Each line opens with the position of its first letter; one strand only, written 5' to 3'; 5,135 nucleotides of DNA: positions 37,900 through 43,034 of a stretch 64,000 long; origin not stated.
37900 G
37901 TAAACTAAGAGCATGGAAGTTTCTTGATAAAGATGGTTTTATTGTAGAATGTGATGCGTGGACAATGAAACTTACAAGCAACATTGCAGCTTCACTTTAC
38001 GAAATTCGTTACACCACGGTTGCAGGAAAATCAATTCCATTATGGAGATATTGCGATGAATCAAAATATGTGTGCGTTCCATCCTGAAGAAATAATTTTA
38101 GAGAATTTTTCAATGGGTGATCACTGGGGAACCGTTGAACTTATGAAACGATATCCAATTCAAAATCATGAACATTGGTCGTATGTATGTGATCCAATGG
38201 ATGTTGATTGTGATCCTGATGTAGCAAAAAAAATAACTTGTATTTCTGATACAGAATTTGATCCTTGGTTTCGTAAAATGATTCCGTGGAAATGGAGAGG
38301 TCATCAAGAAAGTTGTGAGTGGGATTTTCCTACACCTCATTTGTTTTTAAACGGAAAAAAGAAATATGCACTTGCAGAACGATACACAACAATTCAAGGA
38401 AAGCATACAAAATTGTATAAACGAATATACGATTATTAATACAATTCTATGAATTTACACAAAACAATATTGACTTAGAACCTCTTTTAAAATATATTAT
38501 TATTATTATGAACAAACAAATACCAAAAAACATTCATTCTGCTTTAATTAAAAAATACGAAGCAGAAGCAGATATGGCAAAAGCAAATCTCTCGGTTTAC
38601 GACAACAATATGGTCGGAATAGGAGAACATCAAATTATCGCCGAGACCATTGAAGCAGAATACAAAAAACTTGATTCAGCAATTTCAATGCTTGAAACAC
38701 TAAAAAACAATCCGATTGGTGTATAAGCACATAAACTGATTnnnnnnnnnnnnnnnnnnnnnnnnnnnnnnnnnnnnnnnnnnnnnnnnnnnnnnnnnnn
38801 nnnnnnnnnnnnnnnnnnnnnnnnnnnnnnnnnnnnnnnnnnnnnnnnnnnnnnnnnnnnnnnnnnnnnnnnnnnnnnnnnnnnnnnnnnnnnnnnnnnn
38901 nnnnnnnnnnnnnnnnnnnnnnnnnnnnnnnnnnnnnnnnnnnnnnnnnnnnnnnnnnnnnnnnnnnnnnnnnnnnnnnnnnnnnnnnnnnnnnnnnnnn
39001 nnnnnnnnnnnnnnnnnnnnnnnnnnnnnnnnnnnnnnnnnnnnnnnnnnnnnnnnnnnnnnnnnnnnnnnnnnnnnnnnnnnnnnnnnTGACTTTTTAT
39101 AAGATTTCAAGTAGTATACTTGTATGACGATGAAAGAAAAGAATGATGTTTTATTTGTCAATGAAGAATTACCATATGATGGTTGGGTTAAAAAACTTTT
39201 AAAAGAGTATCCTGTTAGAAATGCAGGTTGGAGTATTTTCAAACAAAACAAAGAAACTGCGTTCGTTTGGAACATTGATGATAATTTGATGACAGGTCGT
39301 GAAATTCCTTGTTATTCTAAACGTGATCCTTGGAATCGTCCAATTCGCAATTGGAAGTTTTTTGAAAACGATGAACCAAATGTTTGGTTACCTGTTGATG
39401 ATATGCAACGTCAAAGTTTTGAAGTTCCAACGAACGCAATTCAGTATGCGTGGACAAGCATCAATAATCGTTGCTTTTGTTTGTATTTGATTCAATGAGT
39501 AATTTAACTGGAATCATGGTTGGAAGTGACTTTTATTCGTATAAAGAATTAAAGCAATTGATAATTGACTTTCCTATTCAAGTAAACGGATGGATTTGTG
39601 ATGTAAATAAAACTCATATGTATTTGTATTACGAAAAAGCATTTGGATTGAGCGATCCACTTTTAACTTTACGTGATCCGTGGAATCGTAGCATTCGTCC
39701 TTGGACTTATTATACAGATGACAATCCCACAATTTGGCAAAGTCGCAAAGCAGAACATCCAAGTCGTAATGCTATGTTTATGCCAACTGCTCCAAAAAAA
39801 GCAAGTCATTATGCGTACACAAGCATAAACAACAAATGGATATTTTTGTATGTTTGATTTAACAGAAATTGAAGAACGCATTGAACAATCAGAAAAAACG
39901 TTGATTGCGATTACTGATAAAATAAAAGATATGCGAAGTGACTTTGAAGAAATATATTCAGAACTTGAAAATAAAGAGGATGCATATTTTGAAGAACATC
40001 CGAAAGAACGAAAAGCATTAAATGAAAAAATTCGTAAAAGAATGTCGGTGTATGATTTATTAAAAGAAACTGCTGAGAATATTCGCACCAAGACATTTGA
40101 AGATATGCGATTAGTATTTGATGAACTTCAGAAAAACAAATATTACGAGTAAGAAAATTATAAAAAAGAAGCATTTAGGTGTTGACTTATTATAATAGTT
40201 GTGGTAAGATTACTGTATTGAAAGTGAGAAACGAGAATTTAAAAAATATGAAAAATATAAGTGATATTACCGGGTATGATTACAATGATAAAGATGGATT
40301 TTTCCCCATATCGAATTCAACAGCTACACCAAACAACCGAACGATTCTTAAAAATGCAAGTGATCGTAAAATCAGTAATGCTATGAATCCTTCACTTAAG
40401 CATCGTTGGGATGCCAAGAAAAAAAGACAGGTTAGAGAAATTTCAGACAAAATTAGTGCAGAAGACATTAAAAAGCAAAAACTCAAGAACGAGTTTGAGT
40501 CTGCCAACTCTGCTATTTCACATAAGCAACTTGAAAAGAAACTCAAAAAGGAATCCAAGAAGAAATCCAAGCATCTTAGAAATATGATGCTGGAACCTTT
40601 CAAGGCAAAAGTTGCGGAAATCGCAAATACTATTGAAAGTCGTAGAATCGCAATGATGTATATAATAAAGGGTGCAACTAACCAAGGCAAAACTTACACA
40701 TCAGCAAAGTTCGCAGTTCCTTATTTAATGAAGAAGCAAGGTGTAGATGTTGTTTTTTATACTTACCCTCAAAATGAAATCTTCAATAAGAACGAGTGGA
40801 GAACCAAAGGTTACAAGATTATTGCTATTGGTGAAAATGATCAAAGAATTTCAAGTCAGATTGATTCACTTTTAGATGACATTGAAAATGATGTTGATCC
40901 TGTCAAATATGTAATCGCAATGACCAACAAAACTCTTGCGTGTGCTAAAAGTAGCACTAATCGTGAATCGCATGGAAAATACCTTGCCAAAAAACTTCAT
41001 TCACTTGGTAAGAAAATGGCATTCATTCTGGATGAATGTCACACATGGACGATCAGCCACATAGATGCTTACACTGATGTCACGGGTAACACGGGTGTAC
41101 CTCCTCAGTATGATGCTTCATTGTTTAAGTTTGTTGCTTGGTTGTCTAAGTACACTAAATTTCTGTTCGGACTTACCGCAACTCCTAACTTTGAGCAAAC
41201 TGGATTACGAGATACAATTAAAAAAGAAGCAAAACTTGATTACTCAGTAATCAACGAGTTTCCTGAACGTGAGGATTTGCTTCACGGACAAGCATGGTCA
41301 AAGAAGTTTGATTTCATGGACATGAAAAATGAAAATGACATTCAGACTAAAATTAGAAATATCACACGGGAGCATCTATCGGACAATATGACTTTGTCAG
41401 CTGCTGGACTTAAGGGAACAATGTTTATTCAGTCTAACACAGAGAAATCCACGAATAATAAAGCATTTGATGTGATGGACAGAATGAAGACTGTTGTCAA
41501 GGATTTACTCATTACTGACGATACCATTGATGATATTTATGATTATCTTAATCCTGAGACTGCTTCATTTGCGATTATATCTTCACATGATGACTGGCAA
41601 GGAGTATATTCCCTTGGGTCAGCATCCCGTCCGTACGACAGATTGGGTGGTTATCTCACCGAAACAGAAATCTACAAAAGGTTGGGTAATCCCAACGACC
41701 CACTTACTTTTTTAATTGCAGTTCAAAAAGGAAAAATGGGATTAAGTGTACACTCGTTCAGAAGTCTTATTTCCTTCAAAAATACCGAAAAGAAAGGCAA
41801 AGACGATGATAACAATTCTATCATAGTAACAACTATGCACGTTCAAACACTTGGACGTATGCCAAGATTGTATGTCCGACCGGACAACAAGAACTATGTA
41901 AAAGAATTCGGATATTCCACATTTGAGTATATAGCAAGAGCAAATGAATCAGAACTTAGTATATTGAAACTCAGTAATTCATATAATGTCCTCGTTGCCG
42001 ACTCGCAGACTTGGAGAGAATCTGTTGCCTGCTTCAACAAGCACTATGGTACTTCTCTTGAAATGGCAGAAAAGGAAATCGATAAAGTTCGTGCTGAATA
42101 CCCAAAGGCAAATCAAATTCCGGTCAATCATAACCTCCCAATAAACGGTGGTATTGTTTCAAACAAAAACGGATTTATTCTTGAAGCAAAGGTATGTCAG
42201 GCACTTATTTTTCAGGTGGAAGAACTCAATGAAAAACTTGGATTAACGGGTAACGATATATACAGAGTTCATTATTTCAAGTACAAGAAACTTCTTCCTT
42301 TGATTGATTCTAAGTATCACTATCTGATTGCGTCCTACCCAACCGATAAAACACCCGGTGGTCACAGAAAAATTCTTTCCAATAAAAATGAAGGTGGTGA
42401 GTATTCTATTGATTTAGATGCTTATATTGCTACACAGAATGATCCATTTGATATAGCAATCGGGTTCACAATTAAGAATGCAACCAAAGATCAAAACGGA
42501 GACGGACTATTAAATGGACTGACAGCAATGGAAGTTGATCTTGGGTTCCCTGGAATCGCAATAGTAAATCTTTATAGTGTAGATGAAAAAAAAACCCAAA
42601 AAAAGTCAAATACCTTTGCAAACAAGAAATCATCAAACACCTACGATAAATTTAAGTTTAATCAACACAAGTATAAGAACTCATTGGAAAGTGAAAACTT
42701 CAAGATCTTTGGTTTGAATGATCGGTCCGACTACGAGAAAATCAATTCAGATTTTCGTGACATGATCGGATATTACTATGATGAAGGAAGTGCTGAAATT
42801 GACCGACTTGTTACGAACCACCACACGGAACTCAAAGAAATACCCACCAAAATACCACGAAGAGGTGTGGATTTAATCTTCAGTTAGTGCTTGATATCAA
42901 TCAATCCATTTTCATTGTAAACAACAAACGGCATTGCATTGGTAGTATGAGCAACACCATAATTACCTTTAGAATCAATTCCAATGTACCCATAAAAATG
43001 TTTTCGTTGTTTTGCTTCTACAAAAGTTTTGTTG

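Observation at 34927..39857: Tandem array of 13 small 'DPW' paralogues: fixed scaffold with two hypervariable loops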

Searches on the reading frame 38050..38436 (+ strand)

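Call 4: search_protein_families(library=pfam, proteins=[window:38050-38436:+], max_evalue=1)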
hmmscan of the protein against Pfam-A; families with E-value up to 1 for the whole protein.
window:38050-38436:+ (129 aa): 0 families

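Call 5: search_protein_families(library=phrogs, proteins=[window:38050-38436:+], max_evalue=0.1)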
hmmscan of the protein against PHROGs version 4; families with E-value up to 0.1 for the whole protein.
window:38050-38436:+ (129 aa): 1 family
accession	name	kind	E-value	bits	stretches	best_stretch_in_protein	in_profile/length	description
phrog_37794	-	unknown function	0.00048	20.2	1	18-51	53-85/377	-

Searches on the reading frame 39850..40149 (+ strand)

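Call 92: search_protein_families(library=pfam, proteins=[window:39850-40149:+], max_evalue=0.01)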
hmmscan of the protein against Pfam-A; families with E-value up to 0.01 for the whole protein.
window:39850-40149:+ (100 aa): 1 family
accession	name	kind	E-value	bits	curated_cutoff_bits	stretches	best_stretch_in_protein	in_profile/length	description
PF05667.16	CCDC22_CC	-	0.0069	16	39.2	1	4-79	214-281/477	CCDC22 protein coiled-coil region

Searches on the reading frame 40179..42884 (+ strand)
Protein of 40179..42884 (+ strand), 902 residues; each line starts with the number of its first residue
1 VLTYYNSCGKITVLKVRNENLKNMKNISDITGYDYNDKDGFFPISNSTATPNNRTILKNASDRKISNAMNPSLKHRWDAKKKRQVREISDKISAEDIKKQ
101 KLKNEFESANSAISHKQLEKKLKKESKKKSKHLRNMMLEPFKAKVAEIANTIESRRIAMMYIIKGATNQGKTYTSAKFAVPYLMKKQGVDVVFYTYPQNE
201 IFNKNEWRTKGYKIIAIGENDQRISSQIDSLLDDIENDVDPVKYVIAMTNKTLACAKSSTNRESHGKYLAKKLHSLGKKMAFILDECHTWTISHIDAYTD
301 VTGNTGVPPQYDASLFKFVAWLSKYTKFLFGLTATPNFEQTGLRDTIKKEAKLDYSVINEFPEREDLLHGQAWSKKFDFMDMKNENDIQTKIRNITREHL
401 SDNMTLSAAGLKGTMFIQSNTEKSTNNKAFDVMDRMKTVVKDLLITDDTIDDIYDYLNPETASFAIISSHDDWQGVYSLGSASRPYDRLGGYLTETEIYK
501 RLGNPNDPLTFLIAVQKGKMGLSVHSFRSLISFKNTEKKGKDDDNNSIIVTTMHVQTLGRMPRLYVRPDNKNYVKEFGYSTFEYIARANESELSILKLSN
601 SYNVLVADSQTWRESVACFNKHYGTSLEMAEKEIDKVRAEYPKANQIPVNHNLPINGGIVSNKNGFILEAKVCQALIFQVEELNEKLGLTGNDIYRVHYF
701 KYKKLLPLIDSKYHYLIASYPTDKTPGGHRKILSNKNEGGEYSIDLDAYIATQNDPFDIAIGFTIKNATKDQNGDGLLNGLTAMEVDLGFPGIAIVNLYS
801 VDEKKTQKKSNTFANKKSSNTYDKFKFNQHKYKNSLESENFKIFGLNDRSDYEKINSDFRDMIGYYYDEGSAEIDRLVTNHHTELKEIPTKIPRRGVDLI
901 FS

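Call 7: search_dna_similar(query=window:40179-42884:+, collection=phages, mode=protein, max_rows=20)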
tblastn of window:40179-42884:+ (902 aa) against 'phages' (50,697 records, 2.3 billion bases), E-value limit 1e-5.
Records with a match: 4; places in all: 4; records where one place covers at least 80% of the query: 0.
Best place of each record, by identity: <60% 4.
By first word of the organism name: Synechococcus 4.
By host as written in the record: Synechococcus sp. 4.
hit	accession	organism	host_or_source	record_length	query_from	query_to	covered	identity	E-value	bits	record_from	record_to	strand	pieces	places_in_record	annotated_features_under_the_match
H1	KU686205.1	Synechococcus phage S-CAM9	Synechococcus sp.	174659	162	564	45%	21.6%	1e-8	66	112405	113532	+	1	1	hypothetical protein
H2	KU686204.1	Synechococcus phage S-CAM9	Synechococcus sp.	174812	162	564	45%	21.6%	1e-8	66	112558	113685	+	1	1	hypothetical protein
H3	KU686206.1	Synechococcus phage S-CAM9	Synechococcus sp.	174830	162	564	45%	21.6%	1e-8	66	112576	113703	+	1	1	hypothetical protein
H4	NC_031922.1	Synechococcus phage S-CAM9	Synechococcus sp.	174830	162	564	45%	21.6%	1e-8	66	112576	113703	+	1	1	hypothetical protein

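Call 10: search_protein_families(library=pfam, proteins=[window:40179-42884:+], max_evalue=0.001)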
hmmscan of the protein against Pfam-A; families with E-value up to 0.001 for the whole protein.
window:40179-42884:+ (902 aa): 1 family
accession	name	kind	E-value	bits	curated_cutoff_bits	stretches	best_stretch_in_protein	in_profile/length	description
PF04851.21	ResIII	-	2.7e-07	31.1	22.5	1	148-337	15-163/164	Type III restriction enzyme, res subunit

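Call 15: find_related_loci(query=window:40179-42884:+, collection=viral_contigs, flank=10000)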
Query window:40179-42884:+ (902 aa) in viral_contigs; peptide patterns used: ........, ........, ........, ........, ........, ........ (x = any residue, [..] = any of these).
4 stretches matched a pattern, but none encodes a relative of the query by tblastn (E <= 1e-3).

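Call 16: search_protein_families(library=phrogs, proteins=[window:40179-42884:+], max_evalue=0.001)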
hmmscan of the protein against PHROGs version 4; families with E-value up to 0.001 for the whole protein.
window:40179-42884:+ (902 aa): 0 families
